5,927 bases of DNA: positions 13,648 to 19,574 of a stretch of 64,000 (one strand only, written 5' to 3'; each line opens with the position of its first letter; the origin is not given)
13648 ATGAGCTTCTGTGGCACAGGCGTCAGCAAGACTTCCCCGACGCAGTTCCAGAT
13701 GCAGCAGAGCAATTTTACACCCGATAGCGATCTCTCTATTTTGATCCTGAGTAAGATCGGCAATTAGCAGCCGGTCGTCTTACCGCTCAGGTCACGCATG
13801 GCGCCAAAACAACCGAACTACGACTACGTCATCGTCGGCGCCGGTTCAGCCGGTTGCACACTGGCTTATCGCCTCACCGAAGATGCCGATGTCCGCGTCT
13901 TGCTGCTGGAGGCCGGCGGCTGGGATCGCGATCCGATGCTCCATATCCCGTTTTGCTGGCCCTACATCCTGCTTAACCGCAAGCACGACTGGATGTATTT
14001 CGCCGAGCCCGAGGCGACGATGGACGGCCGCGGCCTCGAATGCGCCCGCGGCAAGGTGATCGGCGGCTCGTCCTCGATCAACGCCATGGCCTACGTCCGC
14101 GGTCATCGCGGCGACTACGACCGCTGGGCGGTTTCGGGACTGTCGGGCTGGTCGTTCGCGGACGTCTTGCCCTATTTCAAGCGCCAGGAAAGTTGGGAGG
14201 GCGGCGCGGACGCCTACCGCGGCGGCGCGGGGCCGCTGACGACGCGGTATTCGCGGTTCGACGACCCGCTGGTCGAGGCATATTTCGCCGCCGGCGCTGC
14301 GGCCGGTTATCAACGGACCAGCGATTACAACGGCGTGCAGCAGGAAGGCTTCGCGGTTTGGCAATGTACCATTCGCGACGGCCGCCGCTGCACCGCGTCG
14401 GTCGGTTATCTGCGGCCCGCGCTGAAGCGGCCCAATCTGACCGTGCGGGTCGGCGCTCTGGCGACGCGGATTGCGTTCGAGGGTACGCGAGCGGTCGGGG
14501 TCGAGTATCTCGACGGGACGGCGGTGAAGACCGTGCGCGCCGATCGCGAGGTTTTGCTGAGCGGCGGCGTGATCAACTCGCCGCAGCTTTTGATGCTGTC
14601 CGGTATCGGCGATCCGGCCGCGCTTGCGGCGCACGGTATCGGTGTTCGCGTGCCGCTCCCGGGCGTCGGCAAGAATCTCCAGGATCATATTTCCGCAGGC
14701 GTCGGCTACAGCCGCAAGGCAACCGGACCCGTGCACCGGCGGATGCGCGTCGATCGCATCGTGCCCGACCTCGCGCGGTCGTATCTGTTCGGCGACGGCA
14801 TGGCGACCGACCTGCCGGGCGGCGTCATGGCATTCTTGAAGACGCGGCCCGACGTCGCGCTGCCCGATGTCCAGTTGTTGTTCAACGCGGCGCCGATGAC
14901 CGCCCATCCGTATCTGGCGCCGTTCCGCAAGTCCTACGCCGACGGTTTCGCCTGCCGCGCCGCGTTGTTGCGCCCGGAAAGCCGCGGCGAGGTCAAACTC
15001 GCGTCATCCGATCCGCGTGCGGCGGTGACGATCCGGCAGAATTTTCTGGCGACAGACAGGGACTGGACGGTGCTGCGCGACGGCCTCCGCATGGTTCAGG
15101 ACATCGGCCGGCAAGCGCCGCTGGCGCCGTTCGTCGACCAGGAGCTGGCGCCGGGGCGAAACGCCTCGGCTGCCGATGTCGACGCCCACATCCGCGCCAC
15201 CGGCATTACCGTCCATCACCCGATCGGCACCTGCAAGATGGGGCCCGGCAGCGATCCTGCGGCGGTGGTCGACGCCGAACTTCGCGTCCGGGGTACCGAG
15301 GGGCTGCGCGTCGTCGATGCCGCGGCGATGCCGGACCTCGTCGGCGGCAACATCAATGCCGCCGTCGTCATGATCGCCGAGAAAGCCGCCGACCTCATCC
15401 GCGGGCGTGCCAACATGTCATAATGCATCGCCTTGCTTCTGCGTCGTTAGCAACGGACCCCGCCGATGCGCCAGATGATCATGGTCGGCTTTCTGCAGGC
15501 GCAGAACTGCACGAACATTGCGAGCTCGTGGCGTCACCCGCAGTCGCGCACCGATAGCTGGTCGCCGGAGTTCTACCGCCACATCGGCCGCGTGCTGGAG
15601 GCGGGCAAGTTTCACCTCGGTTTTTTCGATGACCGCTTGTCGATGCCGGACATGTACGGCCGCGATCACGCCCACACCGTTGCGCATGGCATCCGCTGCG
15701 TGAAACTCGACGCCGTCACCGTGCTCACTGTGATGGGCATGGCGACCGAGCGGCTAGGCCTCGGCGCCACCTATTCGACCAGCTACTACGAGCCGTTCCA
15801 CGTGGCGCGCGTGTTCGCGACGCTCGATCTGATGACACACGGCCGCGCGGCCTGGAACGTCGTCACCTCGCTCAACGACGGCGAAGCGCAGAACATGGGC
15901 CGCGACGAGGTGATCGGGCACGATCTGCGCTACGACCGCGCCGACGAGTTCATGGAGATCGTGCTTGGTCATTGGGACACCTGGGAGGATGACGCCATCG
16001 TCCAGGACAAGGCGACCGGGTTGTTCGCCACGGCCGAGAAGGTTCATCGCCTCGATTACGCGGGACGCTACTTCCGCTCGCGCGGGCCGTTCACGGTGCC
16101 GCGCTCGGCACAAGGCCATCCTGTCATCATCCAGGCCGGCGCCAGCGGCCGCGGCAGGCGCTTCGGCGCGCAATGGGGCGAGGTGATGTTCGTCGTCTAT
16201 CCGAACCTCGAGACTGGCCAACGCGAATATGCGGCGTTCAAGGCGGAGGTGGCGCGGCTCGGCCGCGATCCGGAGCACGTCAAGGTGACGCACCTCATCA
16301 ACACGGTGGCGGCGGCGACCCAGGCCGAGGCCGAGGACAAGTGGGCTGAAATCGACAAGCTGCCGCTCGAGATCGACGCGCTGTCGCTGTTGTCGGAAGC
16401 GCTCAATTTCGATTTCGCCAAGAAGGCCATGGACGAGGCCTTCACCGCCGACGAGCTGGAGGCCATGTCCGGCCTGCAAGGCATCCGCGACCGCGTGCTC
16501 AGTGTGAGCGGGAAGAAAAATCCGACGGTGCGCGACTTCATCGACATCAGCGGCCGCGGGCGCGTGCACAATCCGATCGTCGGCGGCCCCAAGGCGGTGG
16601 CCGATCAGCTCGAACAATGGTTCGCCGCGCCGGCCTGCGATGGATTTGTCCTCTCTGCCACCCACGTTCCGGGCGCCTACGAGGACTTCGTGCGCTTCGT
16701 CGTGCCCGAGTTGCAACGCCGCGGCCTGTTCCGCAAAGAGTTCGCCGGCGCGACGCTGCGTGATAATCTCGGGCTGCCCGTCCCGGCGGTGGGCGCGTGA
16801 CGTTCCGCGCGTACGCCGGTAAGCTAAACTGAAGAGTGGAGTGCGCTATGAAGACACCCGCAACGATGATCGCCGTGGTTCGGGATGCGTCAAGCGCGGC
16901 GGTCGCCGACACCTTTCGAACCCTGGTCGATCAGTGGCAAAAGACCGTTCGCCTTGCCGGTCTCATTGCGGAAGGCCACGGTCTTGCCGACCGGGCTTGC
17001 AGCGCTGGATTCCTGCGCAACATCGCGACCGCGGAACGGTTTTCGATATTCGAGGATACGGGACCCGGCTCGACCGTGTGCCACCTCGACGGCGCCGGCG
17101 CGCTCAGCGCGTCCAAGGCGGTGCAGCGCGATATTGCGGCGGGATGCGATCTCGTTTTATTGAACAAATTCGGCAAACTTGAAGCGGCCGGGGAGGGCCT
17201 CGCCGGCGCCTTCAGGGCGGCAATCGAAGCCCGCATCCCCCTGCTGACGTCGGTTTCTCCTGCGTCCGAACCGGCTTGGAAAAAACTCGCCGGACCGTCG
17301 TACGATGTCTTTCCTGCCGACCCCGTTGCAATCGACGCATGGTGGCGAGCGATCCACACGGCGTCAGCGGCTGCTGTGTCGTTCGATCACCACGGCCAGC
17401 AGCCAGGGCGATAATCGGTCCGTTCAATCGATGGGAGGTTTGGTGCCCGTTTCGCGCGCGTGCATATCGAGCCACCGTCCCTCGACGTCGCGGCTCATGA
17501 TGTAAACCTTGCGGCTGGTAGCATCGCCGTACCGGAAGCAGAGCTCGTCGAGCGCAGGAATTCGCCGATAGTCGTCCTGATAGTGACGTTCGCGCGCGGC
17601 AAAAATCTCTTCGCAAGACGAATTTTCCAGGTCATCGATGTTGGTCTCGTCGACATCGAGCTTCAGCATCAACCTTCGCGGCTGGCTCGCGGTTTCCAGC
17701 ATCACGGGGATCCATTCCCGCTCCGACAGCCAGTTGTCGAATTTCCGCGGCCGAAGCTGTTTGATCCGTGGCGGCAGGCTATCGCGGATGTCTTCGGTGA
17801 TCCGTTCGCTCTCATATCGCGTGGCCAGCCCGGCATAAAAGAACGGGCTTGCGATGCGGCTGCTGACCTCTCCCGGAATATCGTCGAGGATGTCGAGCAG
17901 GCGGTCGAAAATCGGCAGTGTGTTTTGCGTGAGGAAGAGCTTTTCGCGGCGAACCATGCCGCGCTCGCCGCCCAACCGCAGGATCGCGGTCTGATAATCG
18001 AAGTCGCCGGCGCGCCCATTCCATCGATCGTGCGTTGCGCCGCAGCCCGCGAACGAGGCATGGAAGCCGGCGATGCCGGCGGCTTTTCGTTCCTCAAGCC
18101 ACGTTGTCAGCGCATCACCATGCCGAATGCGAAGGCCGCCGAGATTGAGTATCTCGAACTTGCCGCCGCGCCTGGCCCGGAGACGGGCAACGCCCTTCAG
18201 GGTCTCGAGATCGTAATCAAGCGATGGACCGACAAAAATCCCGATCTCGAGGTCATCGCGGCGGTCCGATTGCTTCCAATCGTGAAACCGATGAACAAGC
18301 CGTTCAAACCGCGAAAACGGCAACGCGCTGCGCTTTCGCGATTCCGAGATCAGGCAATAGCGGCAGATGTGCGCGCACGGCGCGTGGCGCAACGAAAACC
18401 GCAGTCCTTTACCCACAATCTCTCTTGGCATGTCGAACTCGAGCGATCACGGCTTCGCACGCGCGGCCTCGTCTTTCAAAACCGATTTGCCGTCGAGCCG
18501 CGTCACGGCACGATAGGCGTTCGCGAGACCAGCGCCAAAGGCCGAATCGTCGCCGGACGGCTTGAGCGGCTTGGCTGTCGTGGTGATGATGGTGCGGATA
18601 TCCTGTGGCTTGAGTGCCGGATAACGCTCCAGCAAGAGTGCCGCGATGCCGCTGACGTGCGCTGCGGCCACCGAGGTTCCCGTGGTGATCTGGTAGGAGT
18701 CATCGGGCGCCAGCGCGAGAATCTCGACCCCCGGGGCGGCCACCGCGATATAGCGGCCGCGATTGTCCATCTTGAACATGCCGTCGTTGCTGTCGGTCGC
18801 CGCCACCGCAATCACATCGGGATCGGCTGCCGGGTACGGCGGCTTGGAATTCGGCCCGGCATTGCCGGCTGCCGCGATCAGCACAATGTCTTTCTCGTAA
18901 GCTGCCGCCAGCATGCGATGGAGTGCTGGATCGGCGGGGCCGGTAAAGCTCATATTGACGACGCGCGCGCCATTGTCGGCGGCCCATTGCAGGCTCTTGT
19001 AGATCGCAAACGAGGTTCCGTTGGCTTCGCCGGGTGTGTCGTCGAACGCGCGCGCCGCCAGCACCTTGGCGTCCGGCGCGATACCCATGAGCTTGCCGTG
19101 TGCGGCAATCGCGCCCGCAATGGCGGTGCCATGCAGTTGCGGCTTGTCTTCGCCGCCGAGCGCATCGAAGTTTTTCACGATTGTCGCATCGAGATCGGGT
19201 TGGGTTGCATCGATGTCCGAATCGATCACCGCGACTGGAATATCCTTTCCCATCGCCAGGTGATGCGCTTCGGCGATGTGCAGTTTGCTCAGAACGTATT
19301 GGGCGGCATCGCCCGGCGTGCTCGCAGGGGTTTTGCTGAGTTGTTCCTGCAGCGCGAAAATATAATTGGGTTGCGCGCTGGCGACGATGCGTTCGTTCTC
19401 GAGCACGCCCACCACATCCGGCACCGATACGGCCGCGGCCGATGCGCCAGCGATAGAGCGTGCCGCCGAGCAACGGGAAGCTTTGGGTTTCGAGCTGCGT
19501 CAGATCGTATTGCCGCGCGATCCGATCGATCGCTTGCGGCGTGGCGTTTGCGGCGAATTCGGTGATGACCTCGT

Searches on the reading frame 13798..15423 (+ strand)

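Call 41: search_protein_families(library=pfam, proteins=[window:13798-15423:+], max_evalue=0.00001)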
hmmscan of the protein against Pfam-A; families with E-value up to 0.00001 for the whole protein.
window:13798-15423:+ (541 aa): 2 families
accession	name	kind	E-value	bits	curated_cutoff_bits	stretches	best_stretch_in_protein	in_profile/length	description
PF00732.25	GMC_oxred_N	-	1.3e-47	162.8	23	1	8-298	1-217/218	GMC oxidoreductase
PF05199.19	GMC_oxred_C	-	8.1e-37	127.3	24.6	1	393-527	1-139/139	GMC oxidoreductase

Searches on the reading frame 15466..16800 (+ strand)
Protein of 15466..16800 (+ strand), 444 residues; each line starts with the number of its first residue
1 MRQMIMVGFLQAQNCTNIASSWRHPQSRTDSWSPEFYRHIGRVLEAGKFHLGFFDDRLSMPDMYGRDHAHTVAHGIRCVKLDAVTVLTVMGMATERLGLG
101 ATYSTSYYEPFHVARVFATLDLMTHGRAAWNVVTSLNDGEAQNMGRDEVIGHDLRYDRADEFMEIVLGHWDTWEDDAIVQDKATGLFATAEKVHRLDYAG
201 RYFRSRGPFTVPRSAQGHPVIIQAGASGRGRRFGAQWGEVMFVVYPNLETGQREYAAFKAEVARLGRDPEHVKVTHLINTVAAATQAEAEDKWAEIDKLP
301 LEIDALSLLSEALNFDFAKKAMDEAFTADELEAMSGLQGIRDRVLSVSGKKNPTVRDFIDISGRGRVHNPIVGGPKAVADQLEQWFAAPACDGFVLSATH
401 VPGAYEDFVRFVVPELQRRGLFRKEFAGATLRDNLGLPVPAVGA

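Call 41: search_protein_families(library=pfam, proteins=[window:15466-16800:+], max_evalue=0.00001)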
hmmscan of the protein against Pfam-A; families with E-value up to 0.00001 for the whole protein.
window:15466-16800:+ (444 aa): 1 family
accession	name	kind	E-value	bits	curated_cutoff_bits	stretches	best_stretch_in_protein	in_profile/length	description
PF00296.26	Bac_luciferase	-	7e-38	131.2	27.9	1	74-385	46-307/314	Luciferase-like monooxygenase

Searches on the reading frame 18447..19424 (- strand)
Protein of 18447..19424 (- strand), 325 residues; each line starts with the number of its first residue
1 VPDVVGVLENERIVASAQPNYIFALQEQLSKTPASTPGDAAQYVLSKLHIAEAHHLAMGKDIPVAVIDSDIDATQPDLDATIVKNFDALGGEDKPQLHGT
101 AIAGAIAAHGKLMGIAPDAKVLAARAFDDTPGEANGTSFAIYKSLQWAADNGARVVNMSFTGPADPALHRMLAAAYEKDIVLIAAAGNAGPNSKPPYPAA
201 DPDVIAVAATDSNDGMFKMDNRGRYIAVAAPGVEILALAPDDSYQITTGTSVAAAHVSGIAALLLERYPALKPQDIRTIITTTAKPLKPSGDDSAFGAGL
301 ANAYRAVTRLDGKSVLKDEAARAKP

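Call 86: search_protein_families(library=pfam, proteins=[window:18447-19424:-], max_evalue=0.00001)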
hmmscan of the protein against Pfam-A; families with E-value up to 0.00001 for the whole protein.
window:18447-19424:- (325 aa): 1 family
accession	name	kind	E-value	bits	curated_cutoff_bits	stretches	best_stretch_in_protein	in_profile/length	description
PF00082.27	Peptidase_S8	-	3.4e-47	161.6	21.8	1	59-299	1-288/288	Subtilase family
